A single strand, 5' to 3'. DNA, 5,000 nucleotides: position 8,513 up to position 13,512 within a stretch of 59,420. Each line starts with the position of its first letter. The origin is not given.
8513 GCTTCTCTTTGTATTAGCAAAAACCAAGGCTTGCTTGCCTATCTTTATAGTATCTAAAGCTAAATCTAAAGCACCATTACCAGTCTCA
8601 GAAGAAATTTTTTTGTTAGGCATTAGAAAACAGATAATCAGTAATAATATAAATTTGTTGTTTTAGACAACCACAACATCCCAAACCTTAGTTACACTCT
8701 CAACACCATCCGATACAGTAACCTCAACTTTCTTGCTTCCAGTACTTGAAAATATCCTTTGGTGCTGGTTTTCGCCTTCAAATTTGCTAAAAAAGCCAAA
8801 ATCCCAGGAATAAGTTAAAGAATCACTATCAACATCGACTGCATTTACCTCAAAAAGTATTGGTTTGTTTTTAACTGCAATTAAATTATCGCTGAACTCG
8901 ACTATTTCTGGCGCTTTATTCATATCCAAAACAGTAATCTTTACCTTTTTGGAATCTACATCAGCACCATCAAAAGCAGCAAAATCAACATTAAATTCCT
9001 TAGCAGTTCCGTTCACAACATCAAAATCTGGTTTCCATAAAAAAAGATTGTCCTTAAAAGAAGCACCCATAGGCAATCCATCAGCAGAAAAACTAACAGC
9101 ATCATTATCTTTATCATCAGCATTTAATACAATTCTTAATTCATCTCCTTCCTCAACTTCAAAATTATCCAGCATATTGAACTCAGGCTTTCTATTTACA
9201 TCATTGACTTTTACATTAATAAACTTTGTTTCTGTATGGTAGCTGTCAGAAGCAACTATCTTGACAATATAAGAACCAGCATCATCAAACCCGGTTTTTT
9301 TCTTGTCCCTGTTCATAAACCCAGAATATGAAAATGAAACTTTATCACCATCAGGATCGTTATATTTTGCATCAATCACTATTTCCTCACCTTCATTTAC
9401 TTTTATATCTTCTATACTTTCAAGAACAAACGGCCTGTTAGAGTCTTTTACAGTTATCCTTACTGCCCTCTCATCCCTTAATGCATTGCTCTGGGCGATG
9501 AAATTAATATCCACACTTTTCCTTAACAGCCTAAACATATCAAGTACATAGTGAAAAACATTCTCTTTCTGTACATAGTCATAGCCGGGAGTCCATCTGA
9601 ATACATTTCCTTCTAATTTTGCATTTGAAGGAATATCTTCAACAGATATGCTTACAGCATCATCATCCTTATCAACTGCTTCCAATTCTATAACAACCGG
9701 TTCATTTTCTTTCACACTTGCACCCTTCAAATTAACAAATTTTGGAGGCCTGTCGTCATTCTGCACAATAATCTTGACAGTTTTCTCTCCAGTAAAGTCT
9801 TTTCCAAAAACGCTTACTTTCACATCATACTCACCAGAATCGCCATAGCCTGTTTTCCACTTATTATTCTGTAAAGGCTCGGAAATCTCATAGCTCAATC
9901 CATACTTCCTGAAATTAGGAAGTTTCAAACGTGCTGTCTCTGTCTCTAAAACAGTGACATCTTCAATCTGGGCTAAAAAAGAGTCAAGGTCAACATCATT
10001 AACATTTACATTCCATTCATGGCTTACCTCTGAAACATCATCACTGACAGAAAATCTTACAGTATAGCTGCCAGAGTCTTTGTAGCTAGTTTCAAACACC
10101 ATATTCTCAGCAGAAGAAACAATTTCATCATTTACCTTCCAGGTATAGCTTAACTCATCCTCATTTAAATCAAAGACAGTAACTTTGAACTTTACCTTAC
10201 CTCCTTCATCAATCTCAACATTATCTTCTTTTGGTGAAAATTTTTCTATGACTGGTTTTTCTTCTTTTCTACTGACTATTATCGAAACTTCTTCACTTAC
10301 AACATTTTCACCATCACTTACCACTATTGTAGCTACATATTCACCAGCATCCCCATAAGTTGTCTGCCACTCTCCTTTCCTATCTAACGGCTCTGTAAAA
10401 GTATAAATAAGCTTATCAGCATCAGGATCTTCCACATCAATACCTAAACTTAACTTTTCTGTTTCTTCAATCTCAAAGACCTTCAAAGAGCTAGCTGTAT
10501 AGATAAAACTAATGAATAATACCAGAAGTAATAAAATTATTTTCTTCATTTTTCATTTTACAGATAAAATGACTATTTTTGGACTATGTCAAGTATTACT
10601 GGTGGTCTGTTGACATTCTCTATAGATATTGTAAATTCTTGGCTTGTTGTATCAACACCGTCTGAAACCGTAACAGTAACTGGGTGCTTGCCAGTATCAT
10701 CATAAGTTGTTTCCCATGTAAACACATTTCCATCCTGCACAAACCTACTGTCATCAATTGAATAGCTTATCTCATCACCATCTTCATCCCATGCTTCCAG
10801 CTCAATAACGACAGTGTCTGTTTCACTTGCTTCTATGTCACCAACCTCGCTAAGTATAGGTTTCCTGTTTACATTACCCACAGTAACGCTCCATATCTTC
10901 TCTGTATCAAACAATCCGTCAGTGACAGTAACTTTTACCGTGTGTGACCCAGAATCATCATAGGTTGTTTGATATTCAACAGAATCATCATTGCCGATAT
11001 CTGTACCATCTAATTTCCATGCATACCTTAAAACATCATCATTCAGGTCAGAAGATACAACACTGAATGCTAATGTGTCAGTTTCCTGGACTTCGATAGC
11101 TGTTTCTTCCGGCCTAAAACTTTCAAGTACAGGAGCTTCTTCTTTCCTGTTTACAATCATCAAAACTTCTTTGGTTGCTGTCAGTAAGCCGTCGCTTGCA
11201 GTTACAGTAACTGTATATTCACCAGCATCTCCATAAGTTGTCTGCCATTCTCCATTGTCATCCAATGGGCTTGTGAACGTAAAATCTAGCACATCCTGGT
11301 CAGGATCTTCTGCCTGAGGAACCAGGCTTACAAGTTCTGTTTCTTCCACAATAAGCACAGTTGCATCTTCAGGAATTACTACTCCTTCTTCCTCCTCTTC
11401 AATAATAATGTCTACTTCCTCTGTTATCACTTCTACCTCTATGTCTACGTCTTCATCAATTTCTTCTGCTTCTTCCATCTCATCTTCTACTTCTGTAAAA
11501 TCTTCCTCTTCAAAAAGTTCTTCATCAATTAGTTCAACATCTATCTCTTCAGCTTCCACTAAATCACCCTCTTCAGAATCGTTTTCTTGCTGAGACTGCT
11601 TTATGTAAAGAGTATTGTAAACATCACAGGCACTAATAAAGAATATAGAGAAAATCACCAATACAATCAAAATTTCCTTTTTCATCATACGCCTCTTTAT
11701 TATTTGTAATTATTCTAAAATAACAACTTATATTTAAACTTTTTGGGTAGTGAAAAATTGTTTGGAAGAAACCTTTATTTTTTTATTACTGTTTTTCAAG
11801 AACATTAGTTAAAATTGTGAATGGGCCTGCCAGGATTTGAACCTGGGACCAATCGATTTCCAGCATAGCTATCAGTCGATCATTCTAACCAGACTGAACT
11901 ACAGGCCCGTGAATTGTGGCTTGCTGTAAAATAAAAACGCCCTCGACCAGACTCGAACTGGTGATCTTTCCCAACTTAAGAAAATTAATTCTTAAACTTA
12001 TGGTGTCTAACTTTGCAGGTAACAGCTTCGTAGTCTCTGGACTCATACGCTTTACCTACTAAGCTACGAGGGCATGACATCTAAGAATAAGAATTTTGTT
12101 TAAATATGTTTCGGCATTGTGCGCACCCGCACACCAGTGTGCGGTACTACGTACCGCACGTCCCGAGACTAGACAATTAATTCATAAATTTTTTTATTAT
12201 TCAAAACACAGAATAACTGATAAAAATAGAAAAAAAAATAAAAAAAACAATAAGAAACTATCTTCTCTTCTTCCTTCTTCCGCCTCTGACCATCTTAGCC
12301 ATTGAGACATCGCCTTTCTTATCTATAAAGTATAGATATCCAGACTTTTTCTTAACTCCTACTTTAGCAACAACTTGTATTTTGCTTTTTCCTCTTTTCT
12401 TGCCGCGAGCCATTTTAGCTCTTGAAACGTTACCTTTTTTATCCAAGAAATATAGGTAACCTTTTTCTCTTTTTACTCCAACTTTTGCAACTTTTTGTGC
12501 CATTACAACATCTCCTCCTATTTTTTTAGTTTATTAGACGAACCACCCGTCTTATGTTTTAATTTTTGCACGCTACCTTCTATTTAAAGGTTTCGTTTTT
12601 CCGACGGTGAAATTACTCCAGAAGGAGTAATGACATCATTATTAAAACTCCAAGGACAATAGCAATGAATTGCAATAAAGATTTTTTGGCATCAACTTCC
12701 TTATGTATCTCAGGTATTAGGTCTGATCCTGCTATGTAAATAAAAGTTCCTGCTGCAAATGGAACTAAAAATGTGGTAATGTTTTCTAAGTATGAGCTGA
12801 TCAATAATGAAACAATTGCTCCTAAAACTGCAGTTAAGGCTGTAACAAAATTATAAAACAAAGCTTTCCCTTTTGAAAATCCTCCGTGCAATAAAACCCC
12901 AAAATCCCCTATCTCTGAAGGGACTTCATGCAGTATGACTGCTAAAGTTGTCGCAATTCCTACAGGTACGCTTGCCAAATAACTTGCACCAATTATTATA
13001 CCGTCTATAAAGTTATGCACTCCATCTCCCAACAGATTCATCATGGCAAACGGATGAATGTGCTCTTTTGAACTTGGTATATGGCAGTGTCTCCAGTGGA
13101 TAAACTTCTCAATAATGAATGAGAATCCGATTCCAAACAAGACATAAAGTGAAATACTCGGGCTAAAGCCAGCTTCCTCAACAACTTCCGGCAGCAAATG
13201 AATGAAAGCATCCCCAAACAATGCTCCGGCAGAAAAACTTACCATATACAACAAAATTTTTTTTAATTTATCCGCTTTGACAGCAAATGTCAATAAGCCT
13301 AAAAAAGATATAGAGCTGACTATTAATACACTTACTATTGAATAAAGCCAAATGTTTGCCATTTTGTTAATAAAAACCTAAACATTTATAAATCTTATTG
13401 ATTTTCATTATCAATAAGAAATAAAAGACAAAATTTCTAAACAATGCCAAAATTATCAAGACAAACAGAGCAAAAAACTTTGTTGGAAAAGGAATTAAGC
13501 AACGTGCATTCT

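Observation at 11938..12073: Triple-intron tRNA-Asn(GUU) with interlocked BHB motifs implying ordered splicing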

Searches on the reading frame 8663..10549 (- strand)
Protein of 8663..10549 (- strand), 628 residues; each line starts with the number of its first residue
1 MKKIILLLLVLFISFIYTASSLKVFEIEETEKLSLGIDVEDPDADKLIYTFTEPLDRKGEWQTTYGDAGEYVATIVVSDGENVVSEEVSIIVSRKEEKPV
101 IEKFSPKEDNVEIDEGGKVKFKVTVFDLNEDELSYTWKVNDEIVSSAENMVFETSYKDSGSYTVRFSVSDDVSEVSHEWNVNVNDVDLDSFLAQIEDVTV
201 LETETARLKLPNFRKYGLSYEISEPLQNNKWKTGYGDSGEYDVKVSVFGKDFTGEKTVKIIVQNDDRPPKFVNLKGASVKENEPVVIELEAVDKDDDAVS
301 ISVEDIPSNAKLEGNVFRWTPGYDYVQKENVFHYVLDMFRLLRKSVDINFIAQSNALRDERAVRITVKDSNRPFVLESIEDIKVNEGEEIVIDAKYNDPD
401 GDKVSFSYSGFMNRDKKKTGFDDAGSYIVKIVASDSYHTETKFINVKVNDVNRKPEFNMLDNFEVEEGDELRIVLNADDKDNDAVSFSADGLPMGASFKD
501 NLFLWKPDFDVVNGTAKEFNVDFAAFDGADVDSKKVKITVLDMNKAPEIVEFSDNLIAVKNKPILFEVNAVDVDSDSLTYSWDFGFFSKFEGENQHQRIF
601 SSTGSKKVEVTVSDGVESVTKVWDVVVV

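Call 9: search_protein_families(library=ncbifam, proteins=[window:8663-10549:-])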
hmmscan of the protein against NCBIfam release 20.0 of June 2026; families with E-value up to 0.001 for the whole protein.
window:8663-10549:- (628 aa): 4 families
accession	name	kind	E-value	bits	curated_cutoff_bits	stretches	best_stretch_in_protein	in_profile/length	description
NF038112.1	myxo_dep_M36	subfamily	6.1e-23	80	1500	2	429-616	1356-1551/1604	myxosortase-dependent M36 family metallopeptidase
NF038111.1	rhom_dep_M36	equivalog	4.3e-11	41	1700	1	105-187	1190-1279/1315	rhombosortase-dependent M36 family metallopeptidase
NF052318.1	T9SS_sortase_N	equivalog_domain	0.00032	20.8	40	0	1-33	1-32/140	type IX secretion system sortase PorU, long form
TIGR00864.1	PCC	subfamily_domain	0.00046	16.7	1861.4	0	112-187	875-948/2700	polycystin cation channel protein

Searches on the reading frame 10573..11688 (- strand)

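Call 9: search_protein_families(library=ncbifam, proteins=[window:10573-11688:-])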
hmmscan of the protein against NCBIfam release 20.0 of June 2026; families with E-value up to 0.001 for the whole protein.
window:10573-11688:- (371 aa): 3 families
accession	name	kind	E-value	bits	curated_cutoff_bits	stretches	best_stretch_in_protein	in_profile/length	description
NF038112.1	myxo_dep_M36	subfamily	3.7e-14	50.9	1500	1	88-310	1274-1509/1604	myxosortase-dependent M36 family metallopeptidase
NF038111.1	rhom_dep_M36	equivalog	1.9e-05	22.3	1700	0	195-274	1193-1279/1315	rhombosortase-dependent M36 family metallopeptidase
TIGR00864.1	PCC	subfamily_domain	4.7e-05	19.9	1861.4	1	148-310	1359-1511/2700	polycystin cation channel protein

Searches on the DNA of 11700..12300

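Call 5: search_rna_families(source=window, start=11700, end=12300, threshold=evalue, max_evalue=10, show_alignments=4)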
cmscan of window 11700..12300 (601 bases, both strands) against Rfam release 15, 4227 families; matches with E-value up to 10: 8.
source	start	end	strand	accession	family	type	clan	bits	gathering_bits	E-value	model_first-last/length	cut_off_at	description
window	11822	11908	-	RF00005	tRNA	Gene; tRNA;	CL00001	61.7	29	5.6e-13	1-71/71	no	tRNA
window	11938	12073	-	RF00005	tRNA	Gene; tRNA;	CL00001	44.3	29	3.5e-08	1-71/71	no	tRNA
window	11729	11851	+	RF02194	HPnc0260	Gene; antisense;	-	24.9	59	3.8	1-156/156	no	Bacterial antisense RNA HPnc0260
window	12190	12233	+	RF01592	plasmodium_snoR17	Gene; snRNA; snoRNA; CD-box;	-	22.7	51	4.6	1-80/80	no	small nucleolar RNA snoR17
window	11821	11908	+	RF04354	Plastid-ycf2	Cis-reg;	-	19.1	65.7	0.32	1-75/75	no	Plastid-ycf2 5UTR RNA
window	12086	12187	+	RF03350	mir-3851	Gene; miRNA;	-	17.5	106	3.8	1-94/94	no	mir-3851 microRNA precursor family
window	12107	12263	+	RF01578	RUF1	Gene; sRNA;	-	13.5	70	6.2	1-264/264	no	Plasmodium RNA of unkown function RUF1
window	12210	12300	+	RF01675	CrcZ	Gene; sRNA;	-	8.9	95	5.1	1-395/398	3'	Pseudomonas sRNA CrcZ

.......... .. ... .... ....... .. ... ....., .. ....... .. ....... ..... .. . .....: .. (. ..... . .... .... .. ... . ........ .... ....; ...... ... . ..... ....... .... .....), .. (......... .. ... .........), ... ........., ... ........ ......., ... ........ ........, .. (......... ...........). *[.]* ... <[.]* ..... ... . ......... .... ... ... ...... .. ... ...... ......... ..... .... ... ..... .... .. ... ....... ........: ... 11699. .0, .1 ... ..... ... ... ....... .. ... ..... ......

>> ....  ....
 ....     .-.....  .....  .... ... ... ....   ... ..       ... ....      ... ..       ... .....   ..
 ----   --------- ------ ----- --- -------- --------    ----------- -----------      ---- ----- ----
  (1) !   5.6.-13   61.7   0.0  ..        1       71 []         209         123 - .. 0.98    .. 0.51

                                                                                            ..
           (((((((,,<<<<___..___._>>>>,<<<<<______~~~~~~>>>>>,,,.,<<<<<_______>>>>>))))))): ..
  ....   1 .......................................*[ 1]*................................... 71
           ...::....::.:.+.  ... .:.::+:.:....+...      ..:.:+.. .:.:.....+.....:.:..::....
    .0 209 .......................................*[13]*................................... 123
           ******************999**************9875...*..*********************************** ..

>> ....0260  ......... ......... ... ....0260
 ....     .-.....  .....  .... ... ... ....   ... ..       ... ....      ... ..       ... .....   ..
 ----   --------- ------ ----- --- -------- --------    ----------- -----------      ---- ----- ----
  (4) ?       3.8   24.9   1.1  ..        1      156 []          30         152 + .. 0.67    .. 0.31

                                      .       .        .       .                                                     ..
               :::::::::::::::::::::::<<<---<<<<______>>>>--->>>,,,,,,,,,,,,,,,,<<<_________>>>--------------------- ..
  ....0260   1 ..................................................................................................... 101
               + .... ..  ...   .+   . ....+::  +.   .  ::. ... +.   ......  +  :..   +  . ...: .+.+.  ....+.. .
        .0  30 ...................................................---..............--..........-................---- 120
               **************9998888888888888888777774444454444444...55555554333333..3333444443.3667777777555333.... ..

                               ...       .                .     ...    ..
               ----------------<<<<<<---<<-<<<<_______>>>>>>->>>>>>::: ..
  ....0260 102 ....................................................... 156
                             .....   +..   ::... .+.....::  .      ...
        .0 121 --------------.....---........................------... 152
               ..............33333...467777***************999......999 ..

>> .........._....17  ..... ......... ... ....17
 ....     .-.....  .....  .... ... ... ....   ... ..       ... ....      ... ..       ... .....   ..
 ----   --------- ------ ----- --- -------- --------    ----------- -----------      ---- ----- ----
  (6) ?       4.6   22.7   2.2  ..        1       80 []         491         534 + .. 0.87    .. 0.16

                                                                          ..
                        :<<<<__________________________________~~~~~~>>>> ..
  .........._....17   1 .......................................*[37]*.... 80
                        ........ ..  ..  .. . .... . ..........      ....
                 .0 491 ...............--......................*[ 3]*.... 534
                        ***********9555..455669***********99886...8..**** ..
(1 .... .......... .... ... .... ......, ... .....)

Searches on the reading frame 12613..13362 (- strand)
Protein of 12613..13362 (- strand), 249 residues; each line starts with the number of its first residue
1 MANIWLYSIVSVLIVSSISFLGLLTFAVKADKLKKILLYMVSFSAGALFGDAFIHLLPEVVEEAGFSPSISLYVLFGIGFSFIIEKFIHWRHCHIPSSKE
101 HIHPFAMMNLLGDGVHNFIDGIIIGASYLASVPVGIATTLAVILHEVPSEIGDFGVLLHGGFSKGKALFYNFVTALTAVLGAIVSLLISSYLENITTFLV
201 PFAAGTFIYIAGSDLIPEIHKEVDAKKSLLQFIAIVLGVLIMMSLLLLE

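Call 9: search_protein_families(library=ncbifam, proteins=[window:12613-13362:-])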
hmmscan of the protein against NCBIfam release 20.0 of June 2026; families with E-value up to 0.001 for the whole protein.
window:12613-13362:- (249 aa): 2 families
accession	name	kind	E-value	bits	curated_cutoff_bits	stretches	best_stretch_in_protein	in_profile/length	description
NF003243.0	PRK04201.1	equivalog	1.2e-16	60.7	252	1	15-248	15-265/266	zinc transporter ZupT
TIGR00820.1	zip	subfamily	0.00018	20.8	231.15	0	6-63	20-79/324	ZIP zinc/iron transport family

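Call 11: find_encoding_contigs(protein=window:12613-13362:-, flank=10000, max_places=10)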
Protein window:12613-13362:- (249 aa): 14 contigs read that carry it; 9 places shown.
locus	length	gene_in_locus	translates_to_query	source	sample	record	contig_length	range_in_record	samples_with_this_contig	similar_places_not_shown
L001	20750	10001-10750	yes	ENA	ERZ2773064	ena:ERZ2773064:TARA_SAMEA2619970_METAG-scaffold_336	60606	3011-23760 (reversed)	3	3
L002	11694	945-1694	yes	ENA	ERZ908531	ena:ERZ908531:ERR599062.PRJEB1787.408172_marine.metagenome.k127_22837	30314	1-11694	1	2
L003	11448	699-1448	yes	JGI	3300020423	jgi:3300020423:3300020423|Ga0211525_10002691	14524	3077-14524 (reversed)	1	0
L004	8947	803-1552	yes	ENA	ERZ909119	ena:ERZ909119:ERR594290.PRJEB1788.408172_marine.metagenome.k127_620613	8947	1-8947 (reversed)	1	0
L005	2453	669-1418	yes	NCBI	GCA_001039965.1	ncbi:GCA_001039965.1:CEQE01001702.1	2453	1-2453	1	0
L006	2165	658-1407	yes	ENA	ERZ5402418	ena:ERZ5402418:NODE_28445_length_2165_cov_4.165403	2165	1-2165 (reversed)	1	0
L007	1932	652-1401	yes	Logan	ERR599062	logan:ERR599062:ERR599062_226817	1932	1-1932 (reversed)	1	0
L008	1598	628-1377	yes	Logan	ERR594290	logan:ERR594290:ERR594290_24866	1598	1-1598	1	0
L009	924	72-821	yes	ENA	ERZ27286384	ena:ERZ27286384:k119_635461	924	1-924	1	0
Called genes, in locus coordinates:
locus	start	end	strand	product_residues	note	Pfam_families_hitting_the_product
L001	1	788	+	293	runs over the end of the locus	PF04414:tRNA_deacylase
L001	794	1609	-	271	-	PF03946:Ribosomal_L11_N, PF00298:Ribosomal_L11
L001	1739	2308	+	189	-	-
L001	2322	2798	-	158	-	PF03439:Spt5-NGN, PF00467:KOW (weak)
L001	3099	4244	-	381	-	PF00091:Tubulin, PF12327:FtsZ_C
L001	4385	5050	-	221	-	PF00254:FKBP_C, PF22199:FKBP26_IF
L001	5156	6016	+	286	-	-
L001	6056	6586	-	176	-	PF00406:ADK (weak), PF02224:Cytidylate_kin, PF13189:Cytidylate_kin2, PF13207:AAA_17, PF13238:AAA_18, PF13671:AAA_33 (weak), PF02224:Cytidylate_kin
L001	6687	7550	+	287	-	PF26553:PDDEXK_19, PF01381:HTH_3 (weak)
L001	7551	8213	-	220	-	-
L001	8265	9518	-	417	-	PF27218:MJ0043_C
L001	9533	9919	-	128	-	PF01475:FUR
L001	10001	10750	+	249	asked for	PF02535:Zip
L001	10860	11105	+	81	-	-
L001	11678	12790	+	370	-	PF17963:Big_9 (faint), PF00801:PKD (faint), PF17957:Big_7 (faint), PF18911:PKD_4 (weak)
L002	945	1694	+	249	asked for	PF02535:Zip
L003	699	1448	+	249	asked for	PF02535:Zip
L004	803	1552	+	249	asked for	PF02535:Zip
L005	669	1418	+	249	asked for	PF02535:Zip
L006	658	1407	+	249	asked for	PF02535:Zip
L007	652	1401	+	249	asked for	PF02535:Zip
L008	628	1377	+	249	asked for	PF02535:Zip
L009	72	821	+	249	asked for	PF02535:Zip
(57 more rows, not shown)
